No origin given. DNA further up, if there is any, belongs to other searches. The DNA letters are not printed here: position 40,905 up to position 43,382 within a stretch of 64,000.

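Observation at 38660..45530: Five-gene coupled operon joining a NuoE/F/G-like (HydABC-type) module to an NfnA/B-like module: candidate electron-bifurcating complex of unknown substrate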

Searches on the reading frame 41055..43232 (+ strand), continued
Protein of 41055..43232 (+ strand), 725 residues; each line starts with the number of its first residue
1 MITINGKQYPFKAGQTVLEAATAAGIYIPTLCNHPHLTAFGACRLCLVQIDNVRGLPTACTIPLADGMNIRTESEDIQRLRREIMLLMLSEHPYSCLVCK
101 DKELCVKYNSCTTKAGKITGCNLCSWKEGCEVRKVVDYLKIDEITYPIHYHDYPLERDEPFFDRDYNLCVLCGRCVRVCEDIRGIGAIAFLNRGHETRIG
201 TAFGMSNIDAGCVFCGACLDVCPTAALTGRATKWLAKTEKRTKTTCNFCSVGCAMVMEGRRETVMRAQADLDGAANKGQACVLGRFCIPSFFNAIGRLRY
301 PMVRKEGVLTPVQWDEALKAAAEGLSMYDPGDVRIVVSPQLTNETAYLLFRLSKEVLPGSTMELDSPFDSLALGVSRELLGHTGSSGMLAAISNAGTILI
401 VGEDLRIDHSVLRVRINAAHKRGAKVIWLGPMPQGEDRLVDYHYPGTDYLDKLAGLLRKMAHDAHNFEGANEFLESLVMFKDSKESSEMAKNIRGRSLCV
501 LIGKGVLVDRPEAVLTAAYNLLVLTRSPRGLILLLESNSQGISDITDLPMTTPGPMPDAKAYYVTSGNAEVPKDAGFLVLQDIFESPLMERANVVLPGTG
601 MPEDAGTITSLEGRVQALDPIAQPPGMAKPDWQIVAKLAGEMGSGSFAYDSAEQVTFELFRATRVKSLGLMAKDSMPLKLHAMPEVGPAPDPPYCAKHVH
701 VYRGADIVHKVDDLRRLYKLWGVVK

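Call 39: find_related_loci(query=A1, collection=genome_contigs, flank=9000)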
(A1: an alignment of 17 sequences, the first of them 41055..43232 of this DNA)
Query A1 (725 aa) in genome_contigs; peptide patterns used: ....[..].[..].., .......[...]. (x = any residue, [..] = any of these).
600 stretches matched a pattern (row limit reached: there are more); 566 encode a relative of the query (tblastn E <= 1e-3); the best 80 are kept; 80 distinct loci.
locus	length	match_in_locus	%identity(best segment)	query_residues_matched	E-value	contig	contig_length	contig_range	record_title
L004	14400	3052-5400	40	1-718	0e+0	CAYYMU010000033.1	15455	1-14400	MAG TPA_asm: uncultured Desulfobacteraceae bacterium isolate binchicken_co243_228 genome assembly, contig: NODE_3089_len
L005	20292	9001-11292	37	1-715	2e-165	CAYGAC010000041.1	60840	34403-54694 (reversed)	MAG TPA_asm: uncultured Thermoplasmatales archaeon isolate ERP108616_co1_401 genome assembly, contig: k119_1538469, whol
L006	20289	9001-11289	38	1-715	1e-165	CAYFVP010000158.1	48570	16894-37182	MAG TPA_asm: uncultured Thermoplasmatales archaeon isolate ERP108616_co1_160 genome assembly, contig: k119_1213814, whol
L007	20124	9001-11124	38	1-659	8e-165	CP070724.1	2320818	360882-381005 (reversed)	MAG: Thermoplasmatales archaeon isolate bin45 chromosome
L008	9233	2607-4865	38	2-715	6e-159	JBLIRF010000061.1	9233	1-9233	MAG: Thermoplasmatota archaeon isolate MG2_202303_bin_37 MG2_202303_bin_37_scaffold_61, whole genome shotgun sequence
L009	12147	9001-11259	36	2-715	7e-155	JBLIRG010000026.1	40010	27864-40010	MAG: Thermoplasmatota archaeon isolate MG1_202111_bin_239 MG1_202111_bin_239_scaffold_26, whole genome shotgun sequence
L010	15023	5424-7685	36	2-715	7e-151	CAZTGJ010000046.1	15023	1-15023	MAG TPA_asm: uncultured Thermoplasmata archaeon isolate SRP077602_co5_212 genome assembly, contig: NODE_18395_length_150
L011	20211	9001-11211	36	2-663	2e-136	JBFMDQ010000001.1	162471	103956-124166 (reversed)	MAG: Nitrospirota bacterium isolate MAG223 MAG223_1, whole genome shotgun sequence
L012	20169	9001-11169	35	2-715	2e-135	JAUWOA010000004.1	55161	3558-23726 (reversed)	MAG: Candidatus Thorarchaeota archaeon isolate CSMAG_2438 CSMAG_2438_k141_243894_length_55161_cov_90.9640, whole genome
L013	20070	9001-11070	36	2-662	5e-134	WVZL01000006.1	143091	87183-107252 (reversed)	MAG: Candidatus Aminicenantes bacterium isolate CS4-C018 C_merged_R1_(paired)_contig_7416, whole genome shotgun sequence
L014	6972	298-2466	36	2-659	5e-134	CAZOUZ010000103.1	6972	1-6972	MAG TPA_asm: uncultured Dehalococcoidales bacterium isolate binchicken_co228_542 genome assembly, contig: NODE_17430_len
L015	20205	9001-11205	35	2-661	6e-134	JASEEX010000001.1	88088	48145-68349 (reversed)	MAG: Thermodesulfovibrionales bacterium isolate Yes46-09 NODE_1_length_88088_cov_117.628458, whole genome shotgun sequen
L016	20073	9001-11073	35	2-662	1e-132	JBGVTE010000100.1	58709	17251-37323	MAG: Candidatus Aminicenantaceae bacterium isolate S_218_B4 k127_650105, whole genome shotgun sequence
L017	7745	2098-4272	34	4-714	1e-132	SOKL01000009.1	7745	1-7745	MAG: Candidatus Thorarchaeota archaeon isolate E44_bin77 NODE_4788_length_7745_cov_4.690507, whole genome shotgun sequen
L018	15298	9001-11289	33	2-717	2e-132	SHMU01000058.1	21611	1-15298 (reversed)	MAG: Promethearchaeota archaeon isolate BC1 1189600058, whole genome shotgun sequence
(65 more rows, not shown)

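Call 56: find_encoding_contigs(protein=P0004, flank=9000, max_places=1)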
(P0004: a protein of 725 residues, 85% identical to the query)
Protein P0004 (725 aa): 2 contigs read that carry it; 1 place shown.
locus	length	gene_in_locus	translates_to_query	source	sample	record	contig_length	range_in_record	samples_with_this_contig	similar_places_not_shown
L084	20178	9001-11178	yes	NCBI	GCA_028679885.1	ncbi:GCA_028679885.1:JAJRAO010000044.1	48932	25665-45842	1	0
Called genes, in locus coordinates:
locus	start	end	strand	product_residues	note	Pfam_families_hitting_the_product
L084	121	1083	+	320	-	PF18912:DZR_2 (faint), PF12773:DZR, PF13240:Zn_Ribbon_1 (weak), PF13248:Zn_ribbon_3 (faint)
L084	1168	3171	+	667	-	PF02518:HATPase_c, PF13589:HATPase_c_3, PF09239:Topo-VIb_trans, PF18000:Top6b_C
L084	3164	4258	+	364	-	PF04406:TP6A_N, PF20768:Topo_VI_alpha, PF21180:TOP6A-Spo11_Toprim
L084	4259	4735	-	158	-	PF13302:Acetyltransf_3 (weak), PF00583:Acetyltransf_1, PF13673:Acetyltransf_10 (weak), PF13508:Acetyltransf_7, PF08445:FR47 (weak)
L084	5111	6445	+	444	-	PF02812:ELFV_dehydrog_N, PF00208:ELFV_dehydrog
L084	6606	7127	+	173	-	PF01257:2Fe-2S_thioredx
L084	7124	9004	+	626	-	PF01512:Complex1_51K, PF10589:NADH_4Fe-4S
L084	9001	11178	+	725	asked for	PF13510:Fer2_4, PF22117:Fer4_Nqo3 (weak), PF12838:Fer4_7, PF04879:Molybdop_Fe4S4, PF00384:Molybdopterin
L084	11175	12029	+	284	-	PF10418:DHODB_Fe-S_bind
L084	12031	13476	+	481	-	PF14691:Fer4_20, PF01262:AlaDh_PNT_C (faint), PF00070:Pyr_redox (faint), PF07992:Pyr_redox_2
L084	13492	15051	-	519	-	PF01921:tRNA-synt_1f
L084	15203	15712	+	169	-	-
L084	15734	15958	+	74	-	PF03911:Sec61_beta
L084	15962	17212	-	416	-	PF00999:Na_H_Exchanger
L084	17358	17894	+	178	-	PF00719:Pyrophosphatase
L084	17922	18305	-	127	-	PF08753:NikR_C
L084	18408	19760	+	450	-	-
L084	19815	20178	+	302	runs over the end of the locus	PF03976:PPK2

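Call 57: find_encoding_contigs(protein=P0008, flank=9000, max_places=1)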
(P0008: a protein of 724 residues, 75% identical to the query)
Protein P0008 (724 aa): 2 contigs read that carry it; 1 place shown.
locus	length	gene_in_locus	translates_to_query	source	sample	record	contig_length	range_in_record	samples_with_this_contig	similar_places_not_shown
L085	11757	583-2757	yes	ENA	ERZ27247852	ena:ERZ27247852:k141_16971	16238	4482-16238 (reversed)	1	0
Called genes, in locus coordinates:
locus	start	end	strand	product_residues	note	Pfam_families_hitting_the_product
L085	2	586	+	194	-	?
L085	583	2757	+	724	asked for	PF13510:Fer2_4, PF10588:NADH-G_4Fe-4S_3 (faint), PF00037:Fer4 (faint), PF22117:Fer4_Nqo3, PF12838:Fer4_7, PF04879:Molybdop_Fe4S4, PF00384:Molybdopterin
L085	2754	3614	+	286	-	PF10418:DHODB_Fe-S_bind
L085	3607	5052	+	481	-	PF14691:Fer4_20, PF07992:Pyr_redox_2, PF01262:AlaDh_PNT_C (faint), PF00070:Pyr_redox (faint), PF01266:DAO (faint), PF07992:Pyr_redox_2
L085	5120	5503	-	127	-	PF03724:META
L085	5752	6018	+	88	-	-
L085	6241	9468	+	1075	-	PF24489:Ig_J_second (faint), PF25833:Fn3_SaeA_3rd (faint), PF00041:fn3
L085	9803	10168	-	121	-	PF12840:HTH_20 (weak)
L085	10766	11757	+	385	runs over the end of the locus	-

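Call 58: find_encoding_contigs(protein=P0010, flank=9000, max_places=1)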
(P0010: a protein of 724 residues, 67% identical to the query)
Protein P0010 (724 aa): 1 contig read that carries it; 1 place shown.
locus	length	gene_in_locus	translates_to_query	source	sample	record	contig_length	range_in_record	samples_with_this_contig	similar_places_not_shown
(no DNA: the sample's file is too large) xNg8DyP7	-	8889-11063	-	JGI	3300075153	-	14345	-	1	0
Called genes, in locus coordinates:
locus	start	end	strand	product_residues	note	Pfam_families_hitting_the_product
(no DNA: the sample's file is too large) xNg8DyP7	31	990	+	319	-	PF17032:Zn_ribbon_15 (faint), PF12773:DZR, PF13240:Zn_Ribbon_1 (weak), PF13248:Zn_ribbon_3 (faint)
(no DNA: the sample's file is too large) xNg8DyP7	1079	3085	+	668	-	PF02518:HATPase_c, PF13589:HATPase_c_3, PF09239:Topo-VIb_trans, PF18000:Top6b_C (weak)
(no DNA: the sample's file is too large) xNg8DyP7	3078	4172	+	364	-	PF04406:TP6A_N, PF20768:Topo_VI_alpha, PF21180:TOP6A-Spo11_Toprim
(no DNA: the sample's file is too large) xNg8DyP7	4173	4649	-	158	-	PF13302:Acetyltransf_3 (weak), PF13420:Acetyltransf_4 (weak), PF00583:Acetyltransf_1, PF13508:Acetyltransf_7, PF13673:Acetyltransf_10 (weak), PF08445:FR47 (weak)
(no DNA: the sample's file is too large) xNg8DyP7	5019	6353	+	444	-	PF02812:ELFV_dehydrog_N, PF00208:ELFV_dehydrog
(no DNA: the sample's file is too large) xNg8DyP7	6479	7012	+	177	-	PF01257:2Fe-2S_thioredx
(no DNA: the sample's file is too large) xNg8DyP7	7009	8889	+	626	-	PF01257:2Fe-2S_thioredx, PF01512:Complex1_51K, PF10589:NADH_4Fe-4S, PF00037:Fer4 (weak), PF12838:Fer4_7, PF13187:Fer4_9 (weak), PF13237:Fer4_10 (weak), PF14697:Fer4_21, +2 more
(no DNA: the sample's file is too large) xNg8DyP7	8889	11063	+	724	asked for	PF13510:Fer2_4, PF10588:NADH-G_4Fe-4S_3 (faint), PF00037:Fer4 (faint), PF22117:Fer4_Nqo3, PF12838:Fer4_7, PF14697:Fer4_21 (weak), PF04879:Molybdop_Fe4S4, PF00384:Molybdopterin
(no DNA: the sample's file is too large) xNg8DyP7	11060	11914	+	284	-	PF10418:DHODB_Fe-S_bind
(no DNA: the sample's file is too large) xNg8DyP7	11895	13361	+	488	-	PF14691:Fer4_20, PF01262:AlaDh_PNT_C (faint), PF07992:Pyr_redox_2, PF00070:Pyr_redox (weak)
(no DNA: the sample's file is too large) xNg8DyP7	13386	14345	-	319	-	?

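Call 59: find_encoding_contigs(protein=P0013, flank=9000, max_places=1)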
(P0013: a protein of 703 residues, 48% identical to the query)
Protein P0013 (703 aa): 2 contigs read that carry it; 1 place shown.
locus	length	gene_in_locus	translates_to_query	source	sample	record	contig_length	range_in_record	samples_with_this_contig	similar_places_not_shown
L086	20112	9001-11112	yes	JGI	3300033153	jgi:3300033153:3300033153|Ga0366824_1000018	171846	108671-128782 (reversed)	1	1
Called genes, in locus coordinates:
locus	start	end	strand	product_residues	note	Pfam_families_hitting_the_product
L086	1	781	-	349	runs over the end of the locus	PF01844:HNH, PF00515:TPR_1 (weak), PF07719:TPR_2 (weak), PF13424:TPR_12, PF13371:TPR_9 (weak), PF13424:TPR_12 (weak), PF13432:TPR_16, PF00515:TPR_1, +18 more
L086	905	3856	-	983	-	PF00072:Response_reg (faint), PF01326:PPDK_N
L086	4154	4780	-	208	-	PF12686:DUF3800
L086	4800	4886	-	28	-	-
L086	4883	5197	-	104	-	PF12802:MarR_2 (faint), PF12840:HTH_20 (weak), PF13412:HTH_24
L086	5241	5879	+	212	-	PF01257:2Fe-2S_thioredx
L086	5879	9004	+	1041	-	PF01512:Complex1_51K, PF10531:SLBB (weak), PF10589:NADH_4Fe-4S, PF14691:Fer4_20, PF00070:Pyr_redox (weak), PF01266:DAO, PF07992:Pyr_redox_2, PF13450:NAD_binding_8, +10 more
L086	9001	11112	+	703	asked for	PF00111:Fer2, PF13510:Fer2_4, PF10588:NADH-G_4Fe-4S_3 (weak), PF00037:Fer4 (faint), PF12838:Fer4_7, PF22117:Fer4_Nqo3, PF04879:Molybdop_Fe4S4 (weak), PF00384:Molybdopterin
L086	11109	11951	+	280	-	PF10418:DHODB_Fe-S_bind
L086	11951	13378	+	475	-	PF14691:Fer4_20, PF01262:AlaDh_PNT_C (faint), PF07992:Pyr_redox_2, PF00070:Pyr_redox (faint)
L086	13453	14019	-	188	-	-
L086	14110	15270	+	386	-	PF01266:DAO (faint), PF01494:FAD_binding_3, PF05834:Lycopene_cycl (faint), PF13450:NAD_binding_8 (weak), PF22578:GGR_cat (weak)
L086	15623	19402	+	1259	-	PF13185:GAF_2, PF08448:PAS_4, PF00989:PAS, PF08447:PAS_3, PF08448:PAS_4, PF13426:PAS_9, PF00989:PAS, PF08448:PAS_4, +8 more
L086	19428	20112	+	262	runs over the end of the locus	PF13183:Fer4_8 (faint), PF00037:Fer4 (weak), PF12797:Fer4_2 (faint), PF12837:Fer4_6 (weak), PF13237:Fer4_10 (weak), PF14697:Fer4_21 (weak), PF12838:Fer4_7 (weak), PF13187:Fer4_9 (weak), +1 more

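Call 70: search_protein_families(library=ncbifam, proteins=[L013:5488-6612:+], max_evalue=0.00001)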
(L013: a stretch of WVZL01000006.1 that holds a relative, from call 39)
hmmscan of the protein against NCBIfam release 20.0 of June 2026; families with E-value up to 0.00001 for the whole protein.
L013:5488-6612:+ (374 aa): 3 families
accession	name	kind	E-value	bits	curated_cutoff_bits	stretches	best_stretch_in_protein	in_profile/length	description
TIGR00518.1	alaDH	equivalog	1.5e-99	333.4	391.85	1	1-365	1-363/370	alanine dehydrogenase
NF006942.0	PRK09424.1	equivalog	8.2e-36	123.8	383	2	1-200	1-196/510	Re/Si-specific NAD(P)(+) transhydrogenase subunit alpha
TIGR00561.1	pntA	equivalog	3.2e-28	98.7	444.4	1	3-282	2-297/511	Re/Si-specific NAD(P)(+) transhydrogenase subunit alpha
